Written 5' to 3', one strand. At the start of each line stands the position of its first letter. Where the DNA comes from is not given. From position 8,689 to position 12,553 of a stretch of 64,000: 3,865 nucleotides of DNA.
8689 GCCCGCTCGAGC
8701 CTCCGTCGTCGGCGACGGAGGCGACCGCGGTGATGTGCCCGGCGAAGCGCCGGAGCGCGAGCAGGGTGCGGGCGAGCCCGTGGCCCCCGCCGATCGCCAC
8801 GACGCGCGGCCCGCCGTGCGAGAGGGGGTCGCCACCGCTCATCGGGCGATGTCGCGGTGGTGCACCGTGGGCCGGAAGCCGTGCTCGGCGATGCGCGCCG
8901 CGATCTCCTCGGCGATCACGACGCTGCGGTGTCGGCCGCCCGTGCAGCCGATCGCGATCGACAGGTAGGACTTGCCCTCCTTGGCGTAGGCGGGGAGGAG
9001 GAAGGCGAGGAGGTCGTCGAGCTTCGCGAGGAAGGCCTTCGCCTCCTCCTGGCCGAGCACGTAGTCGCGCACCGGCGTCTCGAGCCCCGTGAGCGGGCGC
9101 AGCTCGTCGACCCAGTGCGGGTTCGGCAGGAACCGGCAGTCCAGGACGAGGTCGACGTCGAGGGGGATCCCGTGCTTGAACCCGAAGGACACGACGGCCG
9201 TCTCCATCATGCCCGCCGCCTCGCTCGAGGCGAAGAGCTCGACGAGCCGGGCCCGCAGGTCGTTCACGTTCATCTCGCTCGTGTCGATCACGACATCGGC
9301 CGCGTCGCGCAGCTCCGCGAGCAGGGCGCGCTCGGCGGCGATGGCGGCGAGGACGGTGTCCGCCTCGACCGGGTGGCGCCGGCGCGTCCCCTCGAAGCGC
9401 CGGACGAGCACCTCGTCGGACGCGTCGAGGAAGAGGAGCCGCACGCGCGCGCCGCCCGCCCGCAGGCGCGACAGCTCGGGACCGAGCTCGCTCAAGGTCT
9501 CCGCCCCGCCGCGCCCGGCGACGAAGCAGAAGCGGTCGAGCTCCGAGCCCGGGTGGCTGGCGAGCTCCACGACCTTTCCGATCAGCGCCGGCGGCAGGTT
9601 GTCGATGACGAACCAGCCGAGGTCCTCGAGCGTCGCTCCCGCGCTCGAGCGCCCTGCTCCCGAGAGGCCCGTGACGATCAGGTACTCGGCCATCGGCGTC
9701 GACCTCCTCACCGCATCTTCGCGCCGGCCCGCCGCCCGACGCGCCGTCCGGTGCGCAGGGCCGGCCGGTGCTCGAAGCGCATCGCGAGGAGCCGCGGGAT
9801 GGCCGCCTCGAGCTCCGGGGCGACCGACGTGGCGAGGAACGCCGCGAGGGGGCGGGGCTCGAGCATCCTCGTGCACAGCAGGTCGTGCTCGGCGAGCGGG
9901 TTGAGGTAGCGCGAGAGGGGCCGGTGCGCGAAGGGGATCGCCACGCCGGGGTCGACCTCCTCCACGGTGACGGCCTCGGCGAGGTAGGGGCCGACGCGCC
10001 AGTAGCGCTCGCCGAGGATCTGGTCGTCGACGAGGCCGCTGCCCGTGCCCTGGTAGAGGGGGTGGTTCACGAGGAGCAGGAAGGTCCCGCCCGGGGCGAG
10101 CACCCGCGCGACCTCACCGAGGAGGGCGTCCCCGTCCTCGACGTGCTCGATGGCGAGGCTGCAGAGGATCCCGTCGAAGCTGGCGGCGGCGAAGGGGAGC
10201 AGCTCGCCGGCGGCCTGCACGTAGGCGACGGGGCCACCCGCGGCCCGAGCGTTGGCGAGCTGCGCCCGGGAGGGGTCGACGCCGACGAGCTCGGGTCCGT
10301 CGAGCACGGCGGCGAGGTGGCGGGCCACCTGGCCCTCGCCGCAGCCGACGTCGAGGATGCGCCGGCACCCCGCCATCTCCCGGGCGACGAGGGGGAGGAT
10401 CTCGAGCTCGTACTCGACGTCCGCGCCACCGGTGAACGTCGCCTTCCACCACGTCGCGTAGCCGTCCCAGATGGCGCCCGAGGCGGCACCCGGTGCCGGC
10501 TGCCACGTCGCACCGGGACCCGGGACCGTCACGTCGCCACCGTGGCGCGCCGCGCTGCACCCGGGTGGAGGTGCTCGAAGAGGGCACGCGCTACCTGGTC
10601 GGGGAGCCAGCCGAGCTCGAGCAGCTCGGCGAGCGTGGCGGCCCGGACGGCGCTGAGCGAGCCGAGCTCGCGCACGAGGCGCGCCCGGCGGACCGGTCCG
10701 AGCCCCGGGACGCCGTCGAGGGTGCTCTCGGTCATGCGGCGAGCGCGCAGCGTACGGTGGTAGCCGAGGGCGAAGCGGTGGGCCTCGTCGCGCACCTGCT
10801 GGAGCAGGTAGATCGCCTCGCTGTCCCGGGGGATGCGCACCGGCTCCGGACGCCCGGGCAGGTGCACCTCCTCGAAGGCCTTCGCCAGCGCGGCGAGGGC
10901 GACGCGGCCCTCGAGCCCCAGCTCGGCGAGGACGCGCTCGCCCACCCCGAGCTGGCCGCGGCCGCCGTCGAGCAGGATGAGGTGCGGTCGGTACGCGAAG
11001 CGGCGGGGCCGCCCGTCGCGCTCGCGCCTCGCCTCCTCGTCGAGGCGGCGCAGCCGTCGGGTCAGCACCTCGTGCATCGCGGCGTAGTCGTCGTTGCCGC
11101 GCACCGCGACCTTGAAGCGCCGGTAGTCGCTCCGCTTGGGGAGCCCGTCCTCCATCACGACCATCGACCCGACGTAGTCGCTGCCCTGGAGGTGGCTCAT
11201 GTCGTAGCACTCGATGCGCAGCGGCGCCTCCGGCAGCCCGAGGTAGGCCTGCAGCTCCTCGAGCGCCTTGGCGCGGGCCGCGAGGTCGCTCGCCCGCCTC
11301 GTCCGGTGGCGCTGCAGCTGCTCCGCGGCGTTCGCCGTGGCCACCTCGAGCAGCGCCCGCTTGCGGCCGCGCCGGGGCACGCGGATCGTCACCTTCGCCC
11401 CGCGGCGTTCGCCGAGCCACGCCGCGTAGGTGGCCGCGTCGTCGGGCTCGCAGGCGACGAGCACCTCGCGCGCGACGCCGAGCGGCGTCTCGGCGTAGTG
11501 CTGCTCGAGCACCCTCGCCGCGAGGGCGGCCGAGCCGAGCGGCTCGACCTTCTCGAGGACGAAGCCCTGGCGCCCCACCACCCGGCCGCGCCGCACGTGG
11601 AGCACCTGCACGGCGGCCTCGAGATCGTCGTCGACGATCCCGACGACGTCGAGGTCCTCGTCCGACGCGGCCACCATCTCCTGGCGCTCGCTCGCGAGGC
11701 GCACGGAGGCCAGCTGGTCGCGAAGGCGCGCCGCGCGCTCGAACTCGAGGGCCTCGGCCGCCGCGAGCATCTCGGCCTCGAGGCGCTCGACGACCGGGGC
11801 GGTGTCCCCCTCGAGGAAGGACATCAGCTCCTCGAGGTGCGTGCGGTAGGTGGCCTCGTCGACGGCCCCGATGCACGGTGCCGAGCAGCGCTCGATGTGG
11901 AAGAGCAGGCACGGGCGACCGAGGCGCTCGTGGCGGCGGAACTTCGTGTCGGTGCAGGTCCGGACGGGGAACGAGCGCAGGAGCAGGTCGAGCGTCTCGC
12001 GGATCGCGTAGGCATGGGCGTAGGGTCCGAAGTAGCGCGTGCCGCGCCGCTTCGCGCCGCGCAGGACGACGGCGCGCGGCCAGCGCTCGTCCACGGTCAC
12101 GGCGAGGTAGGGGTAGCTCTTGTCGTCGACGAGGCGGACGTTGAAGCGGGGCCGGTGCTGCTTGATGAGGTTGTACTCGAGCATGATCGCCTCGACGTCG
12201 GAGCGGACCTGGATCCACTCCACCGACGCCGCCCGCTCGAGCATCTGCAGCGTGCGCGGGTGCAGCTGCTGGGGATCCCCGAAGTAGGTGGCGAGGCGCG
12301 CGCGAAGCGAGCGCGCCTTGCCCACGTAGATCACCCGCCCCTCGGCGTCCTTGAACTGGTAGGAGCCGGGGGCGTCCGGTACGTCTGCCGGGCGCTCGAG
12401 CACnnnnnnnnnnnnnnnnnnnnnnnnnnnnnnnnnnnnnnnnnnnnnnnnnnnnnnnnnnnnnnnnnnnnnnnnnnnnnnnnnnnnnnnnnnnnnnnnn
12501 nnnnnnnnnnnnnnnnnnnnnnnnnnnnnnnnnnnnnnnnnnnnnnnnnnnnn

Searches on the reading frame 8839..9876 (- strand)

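Call 31: search_protein_families(library=pfam, proteins=[window:8839-9876:-], max_evalue=0.00001)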
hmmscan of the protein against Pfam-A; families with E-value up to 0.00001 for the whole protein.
window:8839-9876:- (345 aa): 2 families
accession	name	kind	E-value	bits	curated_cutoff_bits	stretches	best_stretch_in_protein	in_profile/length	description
PF22740.1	PapZ_C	-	3.7e-48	163.1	27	1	226-343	3-120/121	RapZ C-terminal domain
PF03668.21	RapZ-like_N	-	8.6e-39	133.3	25.4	1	65-217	3-156/158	RapZ-like N-terminal domain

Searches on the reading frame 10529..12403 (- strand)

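Call 8: search_protein_families(library=ncbifam, proteins=[window:10529-12403:-])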
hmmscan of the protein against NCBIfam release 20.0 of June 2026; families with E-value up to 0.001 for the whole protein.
window:10529-12403:- (624 aa): 14 families
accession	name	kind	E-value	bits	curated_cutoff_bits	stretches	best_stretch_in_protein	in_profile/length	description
NF001824.0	PRK00558.1-5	equivalog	3.9e-236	785.5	451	1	4-614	10-646/652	excinuclease ABC subunit UvrC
TIGR00194.1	uvrC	equivalog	8.8e-154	513.3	285.45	1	3-592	3-573/574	excinuclease ABC subunit UvrC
NF011263.0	PRK14669.1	equivalog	1.3e-143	479.9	1108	1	7-623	9-613/624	excinuclease ABC subunit C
NF011262.0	PRK14668.1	equivalog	1.6e-115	386.7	544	1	3-610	8-575/577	excinuclease ABC subunit C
NF011260.0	PRK14666.1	equivalog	9.6e-115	384.9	649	2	6-306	7-304/698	excinuclease ABC subunit C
NF011261.0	PRK14667.1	equivalog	1.3e-99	334.2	818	1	7-607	12-560/567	excinuclease ABC subunit C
NF011266.0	PRK14672.1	equivalog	2e-91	307.4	1504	2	8-282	18-284/691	excinuclease ABC subunit C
NF011264.0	PRK14670.1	equivalog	1.9e-73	247.7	1021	1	6-581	13-558/602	excinuclease ABC subunit C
NF005906.0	PRK07883.1-4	equivalog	7.2e-61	206.2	495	1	7-346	211-542/563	DEDD exonuclease domain-containing protein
NF005907.0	PRK07883.1-5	equivalog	5.1e-52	177.1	454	1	7-334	226-543/584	DEDD exonuclease domain-containing protein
NF005905.0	PRK07883.1-3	equivalog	2.6e-35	122.1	508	1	6-331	221-532/581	DEDD exonuclease domain-containing protein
NF005904.0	PRK07883.1-2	equivalog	6.1e-29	100.8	969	1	7-330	228-540/584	DEDD exonuclease domain-containing protein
NF005903.0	PRK07883.1-1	equivalog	6.5e-24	84.3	1038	1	8-332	245-554/642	DEDD exonuclease domain-containing protein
NF007833.0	PRK10545.1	equivalog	1.5e-18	67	367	1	7-197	30-213/289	excinuclease Cho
